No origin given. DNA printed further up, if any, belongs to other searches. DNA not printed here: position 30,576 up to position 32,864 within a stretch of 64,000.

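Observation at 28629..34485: Undescribed ~570-660 aa surface-protein module repeated at least 7 times in three giant paralogues within 64 kb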

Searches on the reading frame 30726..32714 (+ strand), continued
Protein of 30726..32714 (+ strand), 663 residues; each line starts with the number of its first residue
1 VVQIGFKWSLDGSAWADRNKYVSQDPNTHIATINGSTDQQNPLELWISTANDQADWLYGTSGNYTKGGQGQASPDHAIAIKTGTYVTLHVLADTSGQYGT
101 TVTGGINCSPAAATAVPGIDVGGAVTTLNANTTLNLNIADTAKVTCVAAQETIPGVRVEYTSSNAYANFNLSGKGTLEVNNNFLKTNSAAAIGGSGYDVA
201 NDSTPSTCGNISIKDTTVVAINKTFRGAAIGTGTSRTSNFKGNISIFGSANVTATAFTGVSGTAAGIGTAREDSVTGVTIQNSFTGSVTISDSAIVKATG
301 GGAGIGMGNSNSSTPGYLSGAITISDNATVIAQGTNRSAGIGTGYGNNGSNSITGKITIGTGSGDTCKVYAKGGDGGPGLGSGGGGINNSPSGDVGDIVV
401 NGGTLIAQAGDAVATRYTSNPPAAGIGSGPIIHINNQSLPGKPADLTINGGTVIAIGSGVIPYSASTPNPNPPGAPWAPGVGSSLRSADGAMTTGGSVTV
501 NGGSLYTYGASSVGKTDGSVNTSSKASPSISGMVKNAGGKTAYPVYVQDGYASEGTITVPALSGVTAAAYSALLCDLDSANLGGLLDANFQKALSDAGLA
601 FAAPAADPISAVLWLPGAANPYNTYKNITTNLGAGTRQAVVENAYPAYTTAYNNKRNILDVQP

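Call 65: list_cluster_members(proteins=[P0001, P0008, P0016, P0029, P0054, P0067, P0068, P0117, P0123, P0013])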
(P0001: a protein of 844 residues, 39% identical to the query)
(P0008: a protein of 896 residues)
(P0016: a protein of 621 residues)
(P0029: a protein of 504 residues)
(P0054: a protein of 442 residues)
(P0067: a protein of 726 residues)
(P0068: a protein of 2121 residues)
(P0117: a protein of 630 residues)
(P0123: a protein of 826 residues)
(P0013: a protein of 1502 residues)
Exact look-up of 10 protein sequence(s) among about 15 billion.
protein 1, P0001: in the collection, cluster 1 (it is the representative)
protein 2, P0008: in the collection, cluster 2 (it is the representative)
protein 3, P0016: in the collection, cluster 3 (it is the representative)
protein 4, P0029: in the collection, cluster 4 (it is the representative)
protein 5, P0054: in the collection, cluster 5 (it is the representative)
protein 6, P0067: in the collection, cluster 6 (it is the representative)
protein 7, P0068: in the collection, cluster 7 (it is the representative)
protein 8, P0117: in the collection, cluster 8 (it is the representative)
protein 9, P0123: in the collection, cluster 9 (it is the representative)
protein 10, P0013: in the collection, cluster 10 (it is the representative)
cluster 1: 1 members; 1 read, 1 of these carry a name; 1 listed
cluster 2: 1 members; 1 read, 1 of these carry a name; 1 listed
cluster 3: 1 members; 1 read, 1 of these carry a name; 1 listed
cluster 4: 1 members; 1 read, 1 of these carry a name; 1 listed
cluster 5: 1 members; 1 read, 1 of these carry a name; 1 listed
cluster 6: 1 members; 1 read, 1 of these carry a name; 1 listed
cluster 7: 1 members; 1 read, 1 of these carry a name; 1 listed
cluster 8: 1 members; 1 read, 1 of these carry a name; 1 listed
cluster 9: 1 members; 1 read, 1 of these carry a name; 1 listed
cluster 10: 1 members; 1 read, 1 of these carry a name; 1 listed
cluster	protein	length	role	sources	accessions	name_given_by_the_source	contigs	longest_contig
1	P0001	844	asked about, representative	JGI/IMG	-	hypothetical protein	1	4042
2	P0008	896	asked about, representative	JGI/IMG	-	hypothetical protein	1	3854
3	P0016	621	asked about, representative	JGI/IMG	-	hypothetical protein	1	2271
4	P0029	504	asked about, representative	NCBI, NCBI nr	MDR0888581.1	MAG: hypothetical protein LBM21_01645, partial [Coriobacteriales bacterium] | hypothetical protein [Coriobacteriales bacterium]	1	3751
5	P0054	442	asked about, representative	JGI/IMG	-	hypothetical protein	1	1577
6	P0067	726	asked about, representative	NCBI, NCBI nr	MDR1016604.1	MAG: hypothetical protein LBL67_03970, partial [Coriobacteriales bacterium] | hypothetical protein [Coriobacteriales bacterium]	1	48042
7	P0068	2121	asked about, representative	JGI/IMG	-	hypothetical protein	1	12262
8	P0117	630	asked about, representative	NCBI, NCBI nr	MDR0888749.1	MAG: hypothetical protein LBM21_02495, partial [Coriobacteriales bacterium] | hypothetical protein [Coriobacteriales bacterium]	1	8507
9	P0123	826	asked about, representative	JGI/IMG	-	uncharacterized repeat protein (TIGR02543 family)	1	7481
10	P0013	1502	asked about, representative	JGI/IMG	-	uncharacterized repeat protein (TIGR02543 family)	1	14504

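Call 76: search_protein_families(library=pfam, proteins=[P0020, P0038, P0049, P0056, P0061, P0071, P0072, P0081, P0082, P0109], max_evalue=0.001)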
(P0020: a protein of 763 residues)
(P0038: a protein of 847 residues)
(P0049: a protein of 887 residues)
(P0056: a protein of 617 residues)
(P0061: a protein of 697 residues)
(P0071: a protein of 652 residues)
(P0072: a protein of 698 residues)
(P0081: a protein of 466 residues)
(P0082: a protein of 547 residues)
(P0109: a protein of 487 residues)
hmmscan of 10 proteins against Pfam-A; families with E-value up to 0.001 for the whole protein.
P0020 (763 aa): 1 family
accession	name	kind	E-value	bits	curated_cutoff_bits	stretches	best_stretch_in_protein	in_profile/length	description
PF18889.6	Beta_helix_3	-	4.7e-05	24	27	0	185-207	1-19/20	Beta helix repeat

P0038 (847 aa): 1 family
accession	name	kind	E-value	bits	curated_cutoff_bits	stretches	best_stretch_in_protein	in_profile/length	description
PF18889.6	Beta_helix_3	-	5.6e-36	122.2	27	4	489-511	1-20/20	Beta helix repeat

P0049 (887 aa): 1 family
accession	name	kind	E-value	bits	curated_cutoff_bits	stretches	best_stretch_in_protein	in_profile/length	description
PF18889.6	Beta_helix_3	-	5.9e-27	93.5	27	3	456-477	1-19/20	Beta helix repeat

P0056 (617 aa): 1 family
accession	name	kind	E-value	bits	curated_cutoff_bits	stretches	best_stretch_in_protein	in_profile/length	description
PF18889.6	Beta_helix_3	-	0.00024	21.8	27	0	292-315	1-20/20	Beta helix repeat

P0061 (697 aa): 1 family
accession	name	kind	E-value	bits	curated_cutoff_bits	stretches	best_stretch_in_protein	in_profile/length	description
PF18889.6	Beta_helix_3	-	6e-11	42.7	27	1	469-490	1-19/20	Beta helix repeat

P0071 (652 aa): 0 families

P0072 (698 aa): 1 family
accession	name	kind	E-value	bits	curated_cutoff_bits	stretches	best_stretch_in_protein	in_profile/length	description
PF18889.6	Beta_helix_3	-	2.2e-09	37.8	27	0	383-408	1-20/20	Beta helix repeat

P0081 (466 aa): 0 families

P0082 (547 aa): 1 family
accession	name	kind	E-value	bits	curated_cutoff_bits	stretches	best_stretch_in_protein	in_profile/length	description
PF18889.6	Beta_helix_3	-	6e-15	55.4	27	1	275-299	1-19/20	Beta helix repeat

P0109 (487 aa): 1 family
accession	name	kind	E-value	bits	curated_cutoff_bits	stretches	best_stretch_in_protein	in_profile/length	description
PF18889.6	Beta_helix_3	-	4.3e-23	81.3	27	2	286-306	2-19/20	Beta helix repeat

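Call 88: find_related_loci(query=A2, collection=metagenome_contigs, flank=10000)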
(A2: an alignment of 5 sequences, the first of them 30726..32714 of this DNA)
Query A2 (663 aa) in metagenome_contigs; peptide patterns used: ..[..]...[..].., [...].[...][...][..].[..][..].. (x = any residue, [..] = any of these).
145 stretches matched a pattern, but none encodes a relative of the query by tblastn (E <= 1e-3).

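Call 94: fold_search(model_id=the predicted structure, library=viral)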
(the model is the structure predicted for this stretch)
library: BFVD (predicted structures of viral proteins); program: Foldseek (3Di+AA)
matches with E <= 10: 111; with E <= 0.001: 0
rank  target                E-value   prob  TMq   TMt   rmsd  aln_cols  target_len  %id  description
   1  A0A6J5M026            4.5e-02  0.25  0.17  0.20  13.8       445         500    9  Pectate lyase superfamily protein [uncultured Caudovirales phage]
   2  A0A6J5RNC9            3.1e-01  0.08  0.15  0.11  17.4       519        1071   10  Uncharacterized protein [uncultured Caudovirales phage]
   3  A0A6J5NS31            3.2e-01  0.07  0.14  0.18  16.0       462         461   14  Uncharacterized protein [uncultured Caudovirales phage]
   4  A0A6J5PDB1            4.8e-01  0.07  0.14  0.16  15.0       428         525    9  Pectate lyase superfamily protein [uncultured Caudovirales phage]
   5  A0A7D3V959            5.5e-01  0.05  0.13  0.19  15.8       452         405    7  Pectin lyase [Fadolivirus FV1/VV64]
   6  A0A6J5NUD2            6.1e-01  0.05  0.16  0.19  18.0       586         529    9  Right handed beta helix domain-containing protein [uncultured Caudovirales phage]
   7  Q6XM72                6.4e-01  0.04  0.14  0.18  15.6       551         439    9  FirrV-1-A15 [Feldmannia irregularis virus a]
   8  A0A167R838            6.4e-01  0.02  0.11  0.12  24.4       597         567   14  Collagen-like protein 7 [Powai lake megavirus]
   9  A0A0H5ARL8            8.1e-01  0.03  0.12  0.12  15.9       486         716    9  (no name in the UniProt tables at hand)
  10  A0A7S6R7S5            9.4e-01  0.03  0.14  0.11  19.1       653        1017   10  (no name in the UniProt tables at hand)
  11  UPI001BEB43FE         1.0e+00  0.06  0.15  0.13  14.6       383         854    8  (no name look-up for this kind of identifier)
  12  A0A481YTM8            1.0e+00  0.02  0.10  0.10  25.3       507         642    9  Uncharacterized protein [Marseillevirus LCMAC102]
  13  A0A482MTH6            1.2e+00  0.04  0.16  0.11  15.4       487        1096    8  Pectate lyase superfamily protein [Escherichia phage vB_EcoP_WFI101126]
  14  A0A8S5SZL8            1.5e+00  0.12  0.19  0.16  12.3       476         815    8  Pectate lyase [Podoviridae sp. ctnWS46]
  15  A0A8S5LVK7            1.5e+00  0.07  0.18  0.15  12.6       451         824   11  Uncharacterized protein [Podoviridae sp. ctoyw14]
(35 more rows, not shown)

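Call 106: find_encoding_contigs(protein=P0068, flank=6000, max_places=2)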
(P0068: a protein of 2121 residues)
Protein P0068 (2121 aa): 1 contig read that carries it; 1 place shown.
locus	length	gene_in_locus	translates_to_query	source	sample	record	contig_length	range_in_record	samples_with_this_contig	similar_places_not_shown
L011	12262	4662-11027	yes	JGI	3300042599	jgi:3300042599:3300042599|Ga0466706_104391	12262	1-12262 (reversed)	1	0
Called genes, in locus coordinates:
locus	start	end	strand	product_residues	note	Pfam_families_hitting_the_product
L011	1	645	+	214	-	?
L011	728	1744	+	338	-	-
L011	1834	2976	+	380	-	-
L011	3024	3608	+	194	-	PF13620:CarboxypepD_reg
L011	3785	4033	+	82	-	-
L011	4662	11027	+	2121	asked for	-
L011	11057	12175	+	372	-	-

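Call 107: find_encoding_contigs(protein=P0117, flank=8000, max_places=2)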
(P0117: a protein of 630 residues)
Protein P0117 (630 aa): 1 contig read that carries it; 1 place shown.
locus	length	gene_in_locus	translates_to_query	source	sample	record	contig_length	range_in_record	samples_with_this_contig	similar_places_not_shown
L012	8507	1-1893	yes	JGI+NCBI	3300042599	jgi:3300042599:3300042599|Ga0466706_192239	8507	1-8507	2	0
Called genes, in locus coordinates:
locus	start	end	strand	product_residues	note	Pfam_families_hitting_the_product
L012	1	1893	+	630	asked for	?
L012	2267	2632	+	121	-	-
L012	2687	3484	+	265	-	PF01790:LGT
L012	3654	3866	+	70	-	PF04023:FeoA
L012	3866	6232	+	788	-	PF00009:GTP_EFTU (faint), PF01926:MMR_HSR1, PF02421:FeoB_N, PF17910:FeoB_Cyto, PF07670:Gate, PF07664:FeoB_C, PF07670:Gate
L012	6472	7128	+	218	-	PF01325:Fe_dep_repress, PF12802:MarR_2 (weak), PF02742:Fe_dep_repr_C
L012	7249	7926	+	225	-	PF05697:Trigger_N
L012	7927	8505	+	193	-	?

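Call 110: search_solved_structures(query=L011:1834-2973:+, max_evalue=10)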
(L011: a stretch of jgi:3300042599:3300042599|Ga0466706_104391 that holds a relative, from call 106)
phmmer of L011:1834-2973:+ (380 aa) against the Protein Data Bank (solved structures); distinct sequences matched with E-value up to 10: 2.
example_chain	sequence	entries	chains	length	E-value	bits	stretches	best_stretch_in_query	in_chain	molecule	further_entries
6lil_A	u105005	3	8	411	0.71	12.2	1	308-346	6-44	[Pyruvate dehydrogenase (acetyl-transferring)] kinase isozyme 2, mitochondrial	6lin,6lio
7qwq_O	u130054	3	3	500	1.3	11.3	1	286-339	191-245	60S ribosomal protein L13a | Ribosomal protein L13a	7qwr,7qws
